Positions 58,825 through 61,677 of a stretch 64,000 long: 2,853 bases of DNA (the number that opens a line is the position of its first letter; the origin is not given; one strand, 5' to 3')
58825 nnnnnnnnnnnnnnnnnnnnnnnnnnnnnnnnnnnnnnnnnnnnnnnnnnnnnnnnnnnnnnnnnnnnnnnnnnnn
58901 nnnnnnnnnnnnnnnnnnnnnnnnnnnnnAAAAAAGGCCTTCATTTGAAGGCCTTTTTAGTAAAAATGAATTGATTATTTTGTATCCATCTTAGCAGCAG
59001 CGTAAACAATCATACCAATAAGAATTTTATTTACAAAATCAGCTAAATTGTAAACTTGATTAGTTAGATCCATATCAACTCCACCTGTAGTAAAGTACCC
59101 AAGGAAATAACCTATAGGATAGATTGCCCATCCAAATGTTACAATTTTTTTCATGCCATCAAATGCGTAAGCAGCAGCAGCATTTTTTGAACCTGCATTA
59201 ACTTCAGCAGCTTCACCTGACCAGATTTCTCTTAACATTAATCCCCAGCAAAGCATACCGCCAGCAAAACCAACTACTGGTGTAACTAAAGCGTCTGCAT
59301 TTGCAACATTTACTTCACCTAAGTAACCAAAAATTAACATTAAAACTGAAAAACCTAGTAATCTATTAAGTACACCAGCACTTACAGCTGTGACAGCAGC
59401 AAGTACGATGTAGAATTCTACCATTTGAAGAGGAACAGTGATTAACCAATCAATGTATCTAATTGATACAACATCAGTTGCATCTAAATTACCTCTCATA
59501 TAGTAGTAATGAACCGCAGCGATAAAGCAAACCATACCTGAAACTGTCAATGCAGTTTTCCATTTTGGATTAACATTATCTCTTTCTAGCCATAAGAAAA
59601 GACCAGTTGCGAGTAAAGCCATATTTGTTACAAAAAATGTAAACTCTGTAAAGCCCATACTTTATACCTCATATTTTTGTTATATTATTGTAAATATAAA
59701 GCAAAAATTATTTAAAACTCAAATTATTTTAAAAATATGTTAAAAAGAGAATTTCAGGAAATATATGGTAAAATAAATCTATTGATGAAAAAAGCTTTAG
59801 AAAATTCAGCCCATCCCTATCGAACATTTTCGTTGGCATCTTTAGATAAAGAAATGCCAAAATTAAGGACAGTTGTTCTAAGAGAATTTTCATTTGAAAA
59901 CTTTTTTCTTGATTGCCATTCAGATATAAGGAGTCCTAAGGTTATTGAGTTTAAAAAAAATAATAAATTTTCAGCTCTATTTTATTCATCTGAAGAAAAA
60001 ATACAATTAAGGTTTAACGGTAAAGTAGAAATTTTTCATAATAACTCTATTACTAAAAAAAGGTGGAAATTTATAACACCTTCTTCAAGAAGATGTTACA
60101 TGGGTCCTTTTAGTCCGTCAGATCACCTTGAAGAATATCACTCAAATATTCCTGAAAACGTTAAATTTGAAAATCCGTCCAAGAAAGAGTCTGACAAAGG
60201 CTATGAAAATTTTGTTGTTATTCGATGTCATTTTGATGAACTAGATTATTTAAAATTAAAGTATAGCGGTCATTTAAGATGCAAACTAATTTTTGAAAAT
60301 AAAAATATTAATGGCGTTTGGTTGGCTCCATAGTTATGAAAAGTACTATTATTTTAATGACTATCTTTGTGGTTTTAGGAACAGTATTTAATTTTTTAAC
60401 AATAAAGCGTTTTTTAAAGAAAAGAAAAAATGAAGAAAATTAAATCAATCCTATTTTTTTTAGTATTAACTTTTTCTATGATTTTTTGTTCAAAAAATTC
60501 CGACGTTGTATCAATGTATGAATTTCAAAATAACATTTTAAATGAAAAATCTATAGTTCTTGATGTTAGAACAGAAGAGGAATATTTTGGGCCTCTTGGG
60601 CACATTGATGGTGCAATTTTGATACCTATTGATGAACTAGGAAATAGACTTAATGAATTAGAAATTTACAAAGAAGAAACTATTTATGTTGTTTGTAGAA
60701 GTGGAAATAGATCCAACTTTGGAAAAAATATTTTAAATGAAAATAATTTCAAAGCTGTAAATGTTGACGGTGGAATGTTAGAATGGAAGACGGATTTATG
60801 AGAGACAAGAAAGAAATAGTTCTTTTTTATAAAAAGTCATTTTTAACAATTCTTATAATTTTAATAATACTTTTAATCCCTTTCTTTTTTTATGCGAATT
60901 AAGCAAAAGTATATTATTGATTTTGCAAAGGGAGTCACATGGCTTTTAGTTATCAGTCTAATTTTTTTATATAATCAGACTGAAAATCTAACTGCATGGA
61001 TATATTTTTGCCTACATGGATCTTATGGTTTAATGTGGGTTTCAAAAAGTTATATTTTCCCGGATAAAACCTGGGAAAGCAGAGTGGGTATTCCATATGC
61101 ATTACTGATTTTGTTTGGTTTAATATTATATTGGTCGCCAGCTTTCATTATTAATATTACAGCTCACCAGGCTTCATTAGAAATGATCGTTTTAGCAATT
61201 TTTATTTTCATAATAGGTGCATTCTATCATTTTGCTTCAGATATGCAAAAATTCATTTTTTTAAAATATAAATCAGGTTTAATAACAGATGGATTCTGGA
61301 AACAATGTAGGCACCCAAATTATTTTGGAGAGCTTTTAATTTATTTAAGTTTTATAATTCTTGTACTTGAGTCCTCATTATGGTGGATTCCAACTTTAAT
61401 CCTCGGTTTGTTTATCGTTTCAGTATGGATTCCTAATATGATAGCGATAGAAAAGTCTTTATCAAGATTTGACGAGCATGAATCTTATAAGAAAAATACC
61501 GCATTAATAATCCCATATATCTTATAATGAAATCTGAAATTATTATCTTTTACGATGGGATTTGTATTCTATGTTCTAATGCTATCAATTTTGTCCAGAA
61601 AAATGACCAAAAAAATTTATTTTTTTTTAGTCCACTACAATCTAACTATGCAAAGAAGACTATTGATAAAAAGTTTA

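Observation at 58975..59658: Blue-tuned DTE proteorhodopsin, monocistronic on the minority strand, with no signal peptide and no retinal-synthesis genes in 64 kb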

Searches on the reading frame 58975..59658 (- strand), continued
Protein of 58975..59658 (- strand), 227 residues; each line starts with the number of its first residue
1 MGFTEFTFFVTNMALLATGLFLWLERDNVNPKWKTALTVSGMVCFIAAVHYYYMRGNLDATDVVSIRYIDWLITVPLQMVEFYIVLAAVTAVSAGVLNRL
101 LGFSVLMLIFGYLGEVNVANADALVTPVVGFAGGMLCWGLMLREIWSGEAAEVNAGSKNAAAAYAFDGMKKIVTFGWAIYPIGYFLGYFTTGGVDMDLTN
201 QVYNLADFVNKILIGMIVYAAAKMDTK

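Call 22: find_encoding_contigs(protein=P0099, flank=10000, max_places=2)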
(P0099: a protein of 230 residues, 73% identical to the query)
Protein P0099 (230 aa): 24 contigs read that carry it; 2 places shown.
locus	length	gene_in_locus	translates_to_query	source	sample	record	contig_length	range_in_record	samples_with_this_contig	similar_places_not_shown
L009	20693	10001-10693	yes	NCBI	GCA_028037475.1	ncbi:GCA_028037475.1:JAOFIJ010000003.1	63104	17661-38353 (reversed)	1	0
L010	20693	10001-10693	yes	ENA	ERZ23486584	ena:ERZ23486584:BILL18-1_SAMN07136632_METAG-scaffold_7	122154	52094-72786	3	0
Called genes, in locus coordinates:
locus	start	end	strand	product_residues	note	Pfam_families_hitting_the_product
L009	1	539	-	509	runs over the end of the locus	PF01274:MS_TIM-barrel, PF20659:MS_C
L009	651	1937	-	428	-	PF07690:MFS_1, PF11700:ATG22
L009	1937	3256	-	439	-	PF00009:GTP_EFTU, PF01926:MMR_HSR1, PF02421:FeoB_N, PF00009:GTP_EFTU, PF01926:MMR_HSR1, PF02421:FeoB_N, PF04548:AIG1, PF14714:KH_dom-like, +8 more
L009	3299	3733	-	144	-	PF01124:MAPEG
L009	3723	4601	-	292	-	PF00140:Sigma70_r1_2, PF04542:Sigma70_r2, PF04539:Sigma70_r3, PF04545:Sigma70_r4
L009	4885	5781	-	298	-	PF01370:Epimerase, PF05368:NmrA (faint), PF08338:DUF1731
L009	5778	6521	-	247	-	PF00378:ECH_1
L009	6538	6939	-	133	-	PF13279:4HBT_2, PF03061:4HBT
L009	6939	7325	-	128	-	PF04134:DCC1-like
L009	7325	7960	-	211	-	PF06966:DUF1295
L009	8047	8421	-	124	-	PF00581:Rhodanese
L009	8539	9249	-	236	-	PF04116:FA_hydroxylase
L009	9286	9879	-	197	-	PF12766:Pyridox_oxase_2, PF01243:PNPOx_N (weak)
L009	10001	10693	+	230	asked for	PF01036:Bac_rhodopsin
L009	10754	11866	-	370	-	PF01636:APH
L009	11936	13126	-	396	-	PF02771:Acyl-CoA_dh_N, PF02770:Acyl-CoA_dh_M, PF00441:Acyl-CoA_dh_1, PF08028:Acyl-CoA_dh_2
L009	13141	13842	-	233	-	PF00300:His_Phos_1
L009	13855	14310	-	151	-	PF01575:MaoC_dehydratas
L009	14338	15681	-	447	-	PF01554:MatE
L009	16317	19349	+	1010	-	PF13620:CarboxypepD_reg, PF13715:CarbopepD_reg_2, PF07715:Plug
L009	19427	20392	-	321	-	PF00291:PALP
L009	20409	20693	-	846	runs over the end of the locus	PF05572:Peptidase_M43 (faint), PF13860:FlgD_ig (weak), PF18962:Por_Secre_tail (weak)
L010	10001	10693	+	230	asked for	PF01036:Bac_rhodopsin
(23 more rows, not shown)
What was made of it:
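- Closest known: Green-tuned. Different: An extra FA_hydroxylase-family gene lies beside the rhodopsin gene and is missing from the window (call 22).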

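Call 23: find_encoding_contigs(protein=P0003, flank=10000, max_places=5)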
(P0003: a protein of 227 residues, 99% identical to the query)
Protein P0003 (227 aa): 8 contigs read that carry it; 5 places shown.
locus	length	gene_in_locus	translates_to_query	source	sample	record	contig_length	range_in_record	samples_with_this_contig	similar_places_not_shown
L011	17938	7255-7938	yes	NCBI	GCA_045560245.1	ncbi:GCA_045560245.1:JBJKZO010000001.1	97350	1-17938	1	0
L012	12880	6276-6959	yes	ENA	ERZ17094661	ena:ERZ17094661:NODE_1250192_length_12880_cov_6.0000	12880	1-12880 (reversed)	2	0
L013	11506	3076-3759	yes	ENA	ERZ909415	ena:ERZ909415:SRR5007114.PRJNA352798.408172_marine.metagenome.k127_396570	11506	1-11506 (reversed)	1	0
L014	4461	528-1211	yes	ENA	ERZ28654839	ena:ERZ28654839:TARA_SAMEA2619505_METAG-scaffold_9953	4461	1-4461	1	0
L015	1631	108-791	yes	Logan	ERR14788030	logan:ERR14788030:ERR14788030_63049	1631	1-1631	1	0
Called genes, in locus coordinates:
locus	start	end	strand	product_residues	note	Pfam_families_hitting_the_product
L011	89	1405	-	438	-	PF00009:GTP_EFTU, PF01926:MMR_HSR1, PF02421:FeoB_N, PF00009:GTP_EFTU, PF00071:Ras (weak), PF01926:MMR_HSR1, PF02421:FeoB_N, PF14714:KH_dom-like, +8 more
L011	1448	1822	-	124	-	PF01124:MAPEG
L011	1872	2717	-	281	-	PF00140:Sigma70_r1_2, PF04542:Sigma70_r2, PF04539:Sigma70_r3, PF04545:Sigma70_r4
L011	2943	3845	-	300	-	PF01370:Epimerase, PF05368:NmrA (weak), PF08338:DUF1731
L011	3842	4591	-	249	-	PF00378:ECH_1, PF16113:ECH_2 (weak)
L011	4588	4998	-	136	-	PF13279:4HBT_2, PF03061:4HBT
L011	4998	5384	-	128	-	PF04134:DCC1-like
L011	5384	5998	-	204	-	PF06966:DUF1295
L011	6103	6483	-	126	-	PF00581:Rhodanese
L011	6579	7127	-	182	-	PF12766:Pyridox_oxase_2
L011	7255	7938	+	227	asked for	PF01036:Bac_rhodopsin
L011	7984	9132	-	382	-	PF01636:APH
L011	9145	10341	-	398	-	PF02771:Acyl-CoA_dh_N, PF02770:Acyl-CoA_dh_M, PF00441:Acyl-CoA_dh_1, PF08028:Acyl-CoA_dh_2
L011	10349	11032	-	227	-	PF00300:His_Phos_1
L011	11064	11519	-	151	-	PF01575:MaoC_dehydratas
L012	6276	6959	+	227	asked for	PF01036:Bac_rhodopsin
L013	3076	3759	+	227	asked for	PF01036:Bac_rhodopsin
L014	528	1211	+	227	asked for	PF01036:Bac_rhodopsin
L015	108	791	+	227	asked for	PF01036:Bac_rhodopsin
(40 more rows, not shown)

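Call 29: search_dna_similar(query=window:58978-59658:-, collection=plasmids, mode=protein, max_rows=25)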
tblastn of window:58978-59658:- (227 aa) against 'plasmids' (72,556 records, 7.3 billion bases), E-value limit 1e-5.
Records with a match: 8; places in all: 8; records where one place covers at least 80% of the query: 8.
Best place of each record, by identity: <60% 8.
By first word of the organism name: Polymorphobacter 2; Martelella 2; Hoeflea 1; Pararhizobium 1; Dysgonomonadaceae 1; Shinella 1.
By predicted mobility (MOB-suite, as given by PLSDB): non-mobilizable 7; conjugative 1.
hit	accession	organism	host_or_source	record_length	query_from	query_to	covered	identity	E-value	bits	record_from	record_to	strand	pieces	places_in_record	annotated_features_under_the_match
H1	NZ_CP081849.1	Polymorphobacter megasporae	Megaspora,lichen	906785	3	225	98%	29.2%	2e-15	82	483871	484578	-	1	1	bacteriorhodopsin-like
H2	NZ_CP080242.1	Polymorphobacter sp. PAMC 29334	Megaspora,lichen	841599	3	225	98%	29.2%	2e-15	81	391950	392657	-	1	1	bacteriorhodopsin-like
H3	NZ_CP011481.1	Hoeflea sp. IMCC20628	-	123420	29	227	88%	31.3%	4e-16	84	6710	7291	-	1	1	bacteriorhodopsin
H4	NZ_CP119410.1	Pararhizobium gei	cell culture,Geum aleppicum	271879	4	224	97%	27.8%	2e-13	76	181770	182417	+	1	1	bacteriorhodopsin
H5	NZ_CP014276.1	Martelella sp. AD-3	petroleum-contaminated soil with high ...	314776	29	226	87%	30.0%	4e-14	78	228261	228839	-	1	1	bacteriorhodopsin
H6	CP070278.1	Dysgonomonadaceae bacterium zrk40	single cell,cold seep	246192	29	226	87%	30.0%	5e-14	78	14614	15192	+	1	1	bacteriorhodopsin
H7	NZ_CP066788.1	Martelella lutilitoris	single cell,cold seep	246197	29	226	87%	30.0%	5e-14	78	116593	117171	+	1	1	bacteriorhodopsin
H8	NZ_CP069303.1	Shinella sp. PSBB067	monoisolate,Minnesota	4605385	13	225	94%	26.0%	2e-7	59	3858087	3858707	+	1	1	none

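Call 30: get_annotated_region(hit=H3, flank=8000)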
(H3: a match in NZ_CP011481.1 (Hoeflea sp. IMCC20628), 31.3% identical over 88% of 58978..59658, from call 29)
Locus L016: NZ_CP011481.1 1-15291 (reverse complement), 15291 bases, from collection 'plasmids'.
description: Hoeflea sp. IMCC20628 plasmid unnamed, complete sequence
organism: Hoeflea sp. IMCC20628 (NCBI taxid 1620421)
taxonomy: Bacteria; Pseudomonadota; Alphaproteobacteria; Hyphomicrobiales; Rhizobiaceae; Hoeflea; Hoeflea sp. IMCC20628
host: -; source: -; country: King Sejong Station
typing (MOB-suite, as given by PLSDB): non-mobilizable; replicon rep_cluster_623
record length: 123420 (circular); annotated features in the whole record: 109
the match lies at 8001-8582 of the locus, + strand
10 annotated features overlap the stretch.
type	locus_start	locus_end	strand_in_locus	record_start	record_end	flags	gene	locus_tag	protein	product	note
CDS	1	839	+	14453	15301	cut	-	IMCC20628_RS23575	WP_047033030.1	alpha/beta hydrolase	-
CDS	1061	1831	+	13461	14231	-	attM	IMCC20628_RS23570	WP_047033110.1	N-acyl homoserine lactonase AttM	-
CDS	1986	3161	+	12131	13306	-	-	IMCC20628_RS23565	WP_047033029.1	ABC transporter substrate-binding protein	-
CDS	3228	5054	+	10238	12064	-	-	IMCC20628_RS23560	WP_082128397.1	sugar ABC transporter ATP-binding protein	-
CDS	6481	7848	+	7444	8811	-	-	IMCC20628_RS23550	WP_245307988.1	ABC transporter permease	-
CDS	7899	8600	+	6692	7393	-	-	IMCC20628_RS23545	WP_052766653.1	bacteriorhodopsin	GO:0006811 - monoatomic ion transport [Evidence IEA]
CDS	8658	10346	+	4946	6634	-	-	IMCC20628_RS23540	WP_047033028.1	flotillin domain-containing protein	-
CDS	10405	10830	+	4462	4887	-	-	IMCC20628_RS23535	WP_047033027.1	hypothetical protein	-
CDS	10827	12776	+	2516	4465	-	-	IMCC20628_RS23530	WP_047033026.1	hypothetical protein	-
CDS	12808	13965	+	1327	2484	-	-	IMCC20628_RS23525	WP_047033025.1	iron-containing alcohol dehydrogenase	-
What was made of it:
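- Closest known: Flotillin-associated rhodopsins. Different: An example of a rhodopsin next to a flotillin-domain gene was seen on a Hoeflea plasmid (call 30).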

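Call 31: get_annotated_region(hit=H1, flank=8000)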
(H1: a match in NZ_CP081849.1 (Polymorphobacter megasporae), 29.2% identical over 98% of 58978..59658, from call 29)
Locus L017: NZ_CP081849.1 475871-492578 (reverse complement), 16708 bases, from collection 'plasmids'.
description: Polymorphobacter megasporae strain PAMC 29362 plasmid p29362-2, complete sequence
organism: Polymorphobacter megasporae (NCBI taxid 2835787)
taxonomy: Bacteria; Pseudomonadota; Alphaproteobacteria; Sphingomonadales; Sphingosinicellaceae; Polymorphobacter; Polymorphobacter megasporae
host: -; source: Megaspora,lichen; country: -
typing (MOB-suite, as given by PLSDB): non-mobilizable
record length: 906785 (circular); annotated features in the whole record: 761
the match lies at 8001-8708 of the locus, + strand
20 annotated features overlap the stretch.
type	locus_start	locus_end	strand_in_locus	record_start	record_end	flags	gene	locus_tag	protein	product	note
CDS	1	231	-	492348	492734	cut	-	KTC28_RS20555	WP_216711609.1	DUF1761 family protein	-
CDS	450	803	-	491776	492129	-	-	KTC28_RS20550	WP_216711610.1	hypothetical protein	-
CDS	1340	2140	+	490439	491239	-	-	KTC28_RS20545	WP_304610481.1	IS5 family transposase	-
CDS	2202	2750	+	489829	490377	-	-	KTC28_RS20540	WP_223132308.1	PEP-CTERM sorting domain-containing protein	-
CDS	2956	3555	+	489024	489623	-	-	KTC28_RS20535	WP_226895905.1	PEPxxWA-CTERM sorting domain-containing protein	-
CDS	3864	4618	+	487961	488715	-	-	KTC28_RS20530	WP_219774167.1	IS5 family transposase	-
CDS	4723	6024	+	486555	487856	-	-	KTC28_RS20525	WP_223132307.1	IS701 family transposase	-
CDS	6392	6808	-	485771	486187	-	-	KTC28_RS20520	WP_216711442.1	response regulator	GO:0000160 - phosphorelay signal transduction system [Evidence IEA]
CDS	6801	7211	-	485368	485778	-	-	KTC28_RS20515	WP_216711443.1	response regulator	GO:0000160 - phosphorelay signal transduction system [Evidence IEA]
CDS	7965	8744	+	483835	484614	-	-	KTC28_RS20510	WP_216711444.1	bacteriorhodopsin-like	-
CDS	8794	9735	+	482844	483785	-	-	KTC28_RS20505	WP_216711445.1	Brp/Blh family beta-carotene 15,15'-dioxygenase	-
CDS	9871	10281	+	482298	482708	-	-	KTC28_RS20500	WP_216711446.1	fasciclin domain-containing protein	-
CDS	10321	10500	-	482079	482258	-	-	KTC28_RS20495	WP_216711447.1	hypothetical protein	-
CDS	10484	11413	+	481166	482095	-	-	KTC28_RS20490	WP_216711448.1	FAD-dependent oxidoreductase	-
CDS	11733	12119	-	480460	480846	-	-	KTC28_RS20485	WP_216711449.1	hypothetical protein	-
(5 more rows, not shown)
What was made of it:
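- Tried and rejected: I took a bona fide Blh from a Polymorphobacter plasmid next to its rhodopsin (calls 29, 31) and ran tblastn against the window and 35 Marinimicrobia loci.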

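Call 37: find_related_loci(query=window:58978-59658:-, collection=genome_contigs, flank=10000)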
Query window:58978-59658:- (227 aa) in genome_contigs; peptide patterns used: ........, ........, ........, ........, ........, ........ (x = any residue, [..] = any of these).
62 stretches matched a pattern; 21 encode a relative of the query (tblastn E <= 1e-3); 20 distinct loci.
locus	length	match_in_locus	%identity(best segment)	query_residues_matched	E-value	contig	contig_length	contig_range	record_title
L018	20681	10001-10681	100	1-227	9e-150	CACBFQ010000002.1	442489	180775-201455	uncultured Candidatus Marinimicrobia bacterium isolate AG-899-G06 genome assembly, contig: AG-899-G06_NODE_2, whole geno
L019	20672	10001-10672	89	1-227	6e-133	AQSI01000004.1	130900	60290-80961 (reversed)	Marinimicrobia bacterium SCGC AAA298-D23 DRAFT_contig_3_0.4_C, whole genome shotgun sequence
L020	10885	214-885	88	1-227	2e-132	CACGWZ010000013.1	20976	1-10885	uncultured Candidatus Marinimicrobia bacterium isolate AG-426-E20 genome assembly, contig: AG-426-E20_NODE_13, whole gen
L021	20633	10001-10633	88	12-226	2e-122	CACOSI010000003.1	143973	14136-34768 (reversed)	MAG: uncultured Candidatus Marinimicrobia bacterium isolate AH-324-M03 genome assembly, contig: AH-324-M03_NODE_3, whole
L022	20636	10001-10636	87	12-227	2e-120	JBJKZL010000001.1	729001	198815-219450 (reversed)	MAG: Candidatus Neomarinimicrobiota bacterium isolate LRMED-165 Marinisoma-LRMED-165-C1, whole genome shotgun sequence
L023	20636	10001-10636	88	12-227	2e-119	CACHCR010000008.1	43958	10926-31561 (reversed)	uncultured Candidatus Marinimicrobia bacterium isolate AG-426-L04 genome assembly, contig: AG-426-L04_NODE_8, whole geno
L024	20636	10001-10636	87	12-227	2e-119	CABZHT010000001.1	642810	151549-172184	MAG: uncultured Candidatus Marinimicrobia bacterium isolate AG-895-O20 genome assembly, contig: AG-895-O20_NODE_1, whole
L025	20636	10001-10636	87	12-227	6e-119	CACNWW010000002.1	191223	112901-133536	MAG: uncultured Candidatus Marinimicrobia bacterium isolate AH-287-F08 genome assembly, contig: AH-287-F08_NODE_2, whole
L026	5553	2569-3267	74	1-226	8e-108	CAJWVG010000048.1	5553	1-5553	MAG TPA_asm: uncultured Gammaproteobacteria bacterium isolate ERR599095_bin.116_MetaBAT_v2.12.1_MAG genome assembly, con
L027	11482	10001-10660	72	3-227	1e-104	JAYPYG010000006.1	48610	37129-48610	MAG: Candidatus Neomarinimicrobiota bacterium isolate 139587_S188_maxbin_bins.tsv.079 NODE_589_length_48610_cov_72.83705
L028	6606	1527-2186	72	3-227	2e-104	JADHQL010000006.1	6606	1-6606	MAG: Candidatus Neomarinimicrobiota bacterium isolate BS307-5m-G58 BS307-5m-sub-C1825, whole genome shotgun sequence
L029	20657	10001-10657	72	4-227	7e-103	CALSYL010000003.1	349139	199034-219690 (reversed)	MAG: uncultured bacterium isolate PACB-20200310-m36 genome assembly, contig: contig_14652, whole genome shotgun sequence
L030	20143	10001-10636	87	12-227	1e-118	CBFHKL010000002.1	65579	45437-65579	MAG: uncultured bacterium isolate AGTU_278_bin_109_permissive genome assembly, contig: AGTU_278_bin_109_permissive_c2, w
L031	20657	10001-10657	72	4-227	1e-102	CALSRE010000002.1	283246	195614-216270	MAG: uncultured bacterium isolate C_MB411 genome assembly, contig: contig_4117_C_MB411, whole genome shotgun sequence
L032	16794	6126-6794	72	4-227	2e-102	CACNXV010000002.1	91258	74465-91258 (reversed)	MAG: uncultured Candidatus Marinimicrobia bacterium isolate AH-287-G16 genome assembly, contig: AH-287-G16_NODE_2, whole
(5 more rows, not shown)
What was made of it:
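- Tried and rejected: The single genome_contigs scan was spent on the rhodopsin (call 37).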

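Call 52: search_protein_families(library=ncbifam, proteins=[window:58975-59658:-, L009:8539-9249:-], max_evalue=0.001)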
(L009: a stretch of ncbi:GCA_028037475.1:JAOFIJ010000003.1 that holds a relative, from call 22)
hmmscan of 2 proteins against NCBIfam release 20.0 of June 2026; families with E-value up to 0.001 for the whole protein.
window:58975-59658:- (227 aa): 0 families

L009:8539-9249:- (236 aa): 0 families

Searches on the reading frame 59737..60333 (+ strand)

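Call 13: search_protein_families(library=pfam, proteins=[window:59737-60333:+])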
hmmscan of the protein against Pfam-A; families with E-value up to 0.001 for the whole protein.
window:59737-60333:+ (198 aa): 1 family
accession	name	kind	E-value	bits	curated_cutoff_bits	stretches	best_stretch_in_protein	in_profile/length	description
PF12766.13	Pyridox_oxase_2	-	8.9e-17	62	26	1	16-100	7-99/100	Pyridoxamine 5'-phosphate oxidase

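Call 52: search_protein_families(library=ncbifam, proteins=[window:59737-60333:+], max_evalue=0.001)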
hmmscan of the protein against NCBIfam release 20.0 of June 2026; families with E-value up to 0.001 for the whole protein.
window:59737-60333:+ (198 aa): 4 families
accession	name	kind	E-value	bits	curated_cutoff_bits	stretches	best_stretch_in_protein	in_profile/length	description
TIGR04026.2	PPOX_FMN_cyano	equivalog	8.8e-13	48.6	220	1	23-188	16-180/191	Npun_F5749 family FMN-dependent PPOX-type flavoprotein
TIGR00558.3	pdxH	equivalog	1.5e-06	27.9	180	1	13-103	6-95/190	pyridoxamine 5'-phosphate oxidase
NF004231.0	PRK05679.1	subfamily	1.1e-05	25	129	1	10-104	27-120/213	pyridoxal 5'-phosphate synthase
NF038138.1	phena_PhzG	equivalog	0.00031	20.6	270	1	18-110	29-119/206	phenazine biosynthesis FMN-dependent oxidase PhzG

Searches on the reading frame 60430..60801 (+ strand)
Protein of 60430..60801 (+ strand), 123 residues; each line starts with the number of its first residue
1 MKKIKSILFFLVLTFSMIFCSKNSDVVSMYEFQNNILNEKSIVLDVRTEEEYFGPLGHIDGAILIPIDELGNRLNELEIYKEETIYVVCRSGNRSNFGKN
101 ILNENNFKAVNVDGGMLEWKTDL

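Call 13: search_protein_families(library=pfam, proteins=[window:60430-60801:+])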
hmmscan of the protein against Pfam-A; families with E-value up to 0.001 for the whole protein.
window:60430-60801:+ (123 aa): 1 family
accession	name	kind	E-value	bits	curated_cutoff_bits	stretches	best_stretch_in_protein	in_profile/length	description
PF00581.25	Rhodanese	-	3.3e-15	56.8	22.2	1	31-121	4-101/102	Rhodanese-like domain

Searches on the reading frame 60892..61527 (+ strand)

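Call 13: search_protein_families(library=pfam, proteins=[window:60892-61527:+])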
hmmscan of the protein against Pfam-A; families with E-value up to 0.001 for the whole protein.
window:60892-61527:+ (211 aa): 3 families
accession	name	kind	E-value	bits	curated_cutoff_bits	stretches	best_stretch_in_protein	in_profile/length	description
PF06966.17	DUF1295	-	2.7e-14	53.7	20.4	1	78-201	99-233/235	Protein of unknown function (DUF1295)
PF02544.21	Steroid_dh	-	0.00014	22.3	22.6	1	92-211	35-150/150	3-oxo-5-alpha-steroid 4-dehydrogenase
PF04140.19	ICMT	-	0.00037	21.3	24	1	111-161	16-66/95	Isoprenylcysteine carboxyl methyltransferase (ICMT) family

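Call 52: search_protein_families(library=ncbifam, proteins=[window:60892-61527:+], max_evalue=0.001)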
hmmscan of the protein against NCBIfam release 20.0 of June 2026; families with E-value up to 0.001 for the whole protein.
window:60892-61527:+ (211 aa): 0 families
